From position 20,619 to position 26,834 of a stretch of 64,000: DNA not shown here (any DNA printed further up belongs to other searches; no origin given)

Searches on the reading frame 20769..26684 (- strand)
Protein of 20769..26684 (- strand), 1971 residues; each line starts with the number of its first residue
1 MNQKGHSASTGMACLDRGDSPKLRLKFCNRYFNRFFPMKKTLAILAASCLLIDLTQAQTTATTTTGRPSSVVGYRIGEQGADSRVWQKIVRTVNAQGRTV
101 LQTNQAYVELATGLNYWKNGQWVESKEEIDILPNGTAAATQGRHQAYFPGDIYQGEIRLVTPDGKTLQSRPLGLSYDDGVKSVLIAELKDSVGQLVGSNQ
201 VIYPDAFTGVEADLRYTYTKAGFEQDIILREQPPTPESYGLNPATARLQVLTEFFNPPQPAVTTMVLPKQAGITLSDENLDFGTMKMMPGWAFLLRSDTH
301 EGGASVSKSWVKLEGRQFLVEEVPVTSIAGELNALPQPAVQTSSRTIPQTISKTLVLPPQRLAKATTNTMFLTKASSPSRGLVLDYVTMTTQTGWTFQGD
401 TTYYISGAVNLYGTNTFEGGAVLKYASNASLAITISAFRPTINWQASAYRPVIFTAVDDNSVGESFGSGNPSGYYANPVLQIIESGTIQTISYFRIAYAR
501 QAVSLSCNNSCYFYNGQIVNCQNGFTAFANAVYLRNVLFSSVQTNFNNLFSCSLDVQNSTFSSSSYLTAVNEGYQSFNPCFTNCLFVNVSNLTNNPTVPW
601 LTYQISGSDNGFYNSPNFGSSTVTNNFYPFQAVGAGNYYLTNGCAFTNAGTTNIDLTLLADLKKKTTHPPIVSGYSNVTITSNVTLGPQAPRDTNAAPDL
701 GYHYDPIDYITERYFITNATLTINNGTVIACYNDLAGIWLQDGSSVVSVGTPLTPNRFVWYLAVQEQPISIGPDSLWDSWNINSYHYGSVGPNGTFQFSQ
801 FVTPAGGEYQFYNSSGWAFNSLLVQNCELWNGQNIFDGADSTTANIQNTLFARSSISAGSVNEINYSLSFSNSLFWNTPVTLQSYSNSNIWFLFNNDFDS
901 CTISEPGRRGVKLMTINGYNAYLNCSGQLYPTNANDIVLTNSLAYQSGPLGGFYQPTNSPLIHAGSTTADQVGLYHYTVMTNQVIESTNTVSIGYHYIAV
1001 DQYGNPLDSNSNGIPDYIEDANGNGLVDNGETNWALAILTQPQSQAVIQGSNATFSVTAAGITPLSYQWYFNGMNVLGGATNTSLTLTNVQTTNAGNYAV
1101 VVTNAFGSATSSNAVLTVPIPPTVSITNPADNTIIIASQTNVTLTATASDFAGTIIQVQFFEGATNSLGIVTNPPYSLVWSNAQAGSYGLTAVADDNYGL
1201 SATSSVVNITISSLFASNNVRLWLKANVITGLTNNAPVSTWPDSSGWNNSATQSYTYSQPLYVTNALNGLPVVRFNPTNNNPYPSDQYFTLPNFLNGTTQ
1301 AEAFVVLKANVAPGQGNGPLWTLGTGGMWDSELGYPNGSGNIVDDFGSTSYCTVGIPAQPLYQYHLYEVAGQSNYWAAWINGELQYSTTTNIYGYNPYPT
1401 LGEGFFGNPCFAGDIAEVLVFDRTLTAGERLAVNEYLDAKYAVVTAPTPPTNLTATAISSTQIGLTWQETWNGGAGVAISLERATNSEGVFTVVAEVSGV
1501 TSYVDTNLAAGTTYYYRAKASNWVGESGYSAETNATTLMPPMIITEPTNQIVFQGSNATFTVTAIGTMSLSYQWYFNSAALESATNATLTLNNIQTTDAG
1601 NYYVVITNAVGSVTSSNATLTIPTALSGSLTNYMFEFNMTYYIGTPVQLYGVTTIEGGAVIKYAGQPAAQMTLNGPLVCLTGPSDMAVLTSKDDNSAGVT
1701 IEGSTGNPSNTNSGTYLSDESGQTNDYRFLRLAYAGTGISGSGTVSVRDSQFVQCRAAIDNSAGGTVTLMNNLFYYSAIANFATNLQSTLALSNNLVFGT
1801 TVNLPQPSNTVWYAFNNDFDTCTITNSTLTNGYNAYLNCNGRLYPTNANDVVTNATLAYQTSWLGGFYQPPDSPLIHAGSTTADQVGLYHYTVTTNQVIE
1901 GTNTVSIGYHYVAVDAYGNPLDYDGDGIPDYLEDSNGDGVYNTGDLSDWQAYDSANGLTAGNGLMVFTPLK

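Call 5: search_protein_families(library=ncbifam, proteins=[window:20769-26684:-], max_evalue=0.01)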
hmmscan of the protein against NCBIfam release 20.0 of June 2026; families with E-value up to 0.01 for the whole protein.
window:20769-26684:- (1971 aa): 0 families

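Call 8: search_protein_families(library=pfam, proteins=[window:20769-26684:-], max_evalue=1)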
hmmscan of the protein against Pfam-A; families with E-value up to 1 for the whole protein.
window:20769-26684:- (1971 aa): 8 families
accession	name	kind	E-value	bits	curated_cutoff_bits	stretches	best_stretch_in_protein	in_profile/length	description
PF13927.12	Ig_3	-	2.4e-23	82.9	30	2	1540-1608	1-78/78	Immunoglobulin domain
PF07679.22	I-set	-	4.1e-20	72.1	23.7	2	1541-1621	1-89/90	Immunoglobulin I-set domain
PF00047.31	ig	-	1.8e-08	35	21.8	2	1044-1112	2-80/81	Immunoglobulin domain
PF13895.12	Ig_2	-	5.6e-08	33.4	27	2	1543-1621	3-78/79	Immunoglobulin domain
PF00041.27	fn3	-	1.1e-06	29.2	25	1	1449-1535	2-83/84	Fibronectin type III domain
PF07686.23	V-set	-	0.00017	22.2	26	1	1582-1621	68-107/109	Immunoglobulin V-set domain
PF16656.11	Pur_ac_phosph_N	-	0.0063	17.5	30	1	1452-1537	5-93/93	Purple acid Phosphatase, N-terminal domain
PF03212.20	Pertactin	-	0.099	13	22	0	1088-1118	51-81/121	Pertactin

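Call 45: search_solved_structures(query=window:20769-26576:-, max_evalue=0.001)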
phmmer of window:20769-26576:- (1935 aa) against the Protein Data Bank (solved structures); distinct sequences matched with E-value up to 0.001: 28.
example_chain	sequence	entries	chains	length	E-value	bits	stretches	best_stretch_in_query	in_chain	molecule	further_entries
9ncf_S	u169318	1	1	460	4.1e-35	123.9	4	1504-1587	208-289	Immunoglobulin-like domain protein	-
9c2d_S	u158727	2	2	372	7.3e-32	113.1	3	1505-1586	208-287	Tail protein | Putative tail protein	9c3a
9kvu_A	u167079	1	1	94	5.8e-13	50.4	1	1086-1176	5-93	bacterial immunoglobulin domain B1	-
8q6t_I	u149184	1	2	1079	2.7e-11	44.9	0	1406-1498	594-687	Titin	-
3pdd_A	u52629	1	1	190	4.6e-08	34.2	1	1013-1175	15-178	Glycoside hydrolase, family 9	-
9d7z_J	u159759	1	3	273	4.5e-07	30.9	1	991-1144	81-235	Ig-like domain-containing protein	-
3lpw_A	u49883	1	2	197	2.6e-06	28.3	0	1409-1497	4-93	A77-A78 domain from Titin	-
3mpc_A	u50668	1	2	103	2.6e-06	28.3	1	1408-1491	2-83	Fn3-like protein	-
5k6z_A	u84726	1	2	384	4.4e-06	27.6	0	1503-1581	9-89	Protein sidekick-2,Protein sidekick-1 chimera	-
5ope_A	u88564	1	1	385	1.6e-05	25.7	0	1472-1579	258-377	Roundabout homolog 1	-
5o5g_A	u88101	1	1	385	1.6e-05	25.7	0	1472-1579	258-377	Roundabout homolog 1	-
4u3h_A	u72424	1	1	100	1.7e-05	25.6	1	1410-1495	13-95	FN3con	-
5k6u_A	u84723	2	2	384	1.9e-05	25.5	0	1504-1583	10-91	Protein sidekick-1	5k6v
8g4l_bo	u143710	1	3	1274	2.7e-05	25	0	1406-1522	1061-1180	Myosin-binding protein C, cardiac-type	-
5xwx_A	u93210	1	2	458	3.5e-05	24.6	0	1504-1583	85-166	Protein sidekick-1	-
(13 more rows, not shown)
